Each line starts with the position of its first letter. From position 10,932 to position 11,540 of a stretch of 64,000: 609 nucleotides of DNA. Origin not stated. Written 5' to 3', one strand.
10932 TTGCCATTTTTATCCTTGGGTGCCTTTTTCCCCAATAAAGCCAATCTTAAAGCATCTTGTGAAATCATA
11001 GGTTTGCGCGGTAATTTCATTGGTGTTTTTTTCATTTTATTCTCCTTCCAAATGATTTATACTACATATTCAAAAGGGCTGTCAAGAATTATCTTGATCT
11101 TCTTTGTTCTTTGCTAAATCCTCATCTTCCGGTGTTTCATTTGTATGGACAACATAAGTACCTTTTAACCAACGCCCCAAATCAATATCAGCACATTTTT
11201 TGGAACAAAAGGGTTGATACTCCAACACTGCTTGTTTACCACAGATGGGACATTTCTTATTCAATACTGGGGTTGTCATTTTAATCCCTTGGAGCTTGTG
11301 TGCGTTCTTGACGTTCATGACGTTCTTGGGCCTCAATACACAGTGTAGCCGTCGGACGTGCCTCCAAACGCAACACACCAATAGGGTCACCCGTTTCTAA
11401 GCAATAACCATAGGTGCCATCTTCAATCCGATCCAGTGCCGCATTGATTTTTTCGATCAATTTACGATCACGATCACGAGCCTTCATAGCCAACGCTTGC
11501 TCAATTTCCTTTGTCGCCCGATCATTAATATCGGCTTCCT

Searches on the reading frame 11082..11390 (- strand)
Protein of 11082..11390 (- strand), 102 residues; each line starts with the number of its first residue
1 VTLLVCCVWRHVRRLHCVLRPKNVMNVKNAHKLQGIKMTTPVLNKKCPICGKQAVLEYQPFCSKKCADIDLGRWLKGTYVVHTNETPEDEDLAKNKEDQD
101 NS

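Call 76: search_protein_families(library=pfam, proteins=[window:11082-11390:-], max_evalue=0.001)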
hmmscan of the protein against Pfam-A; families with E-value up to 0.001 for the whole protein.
window:11082-11390:- (102 aa): 1 family
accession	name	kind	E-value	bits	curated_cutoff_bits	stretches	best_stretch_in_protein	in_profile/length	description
PF03884.20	YacG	-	6.1e-15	55.1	25.5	1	46-91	2-51/52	DNA gyrase inhibitor YacG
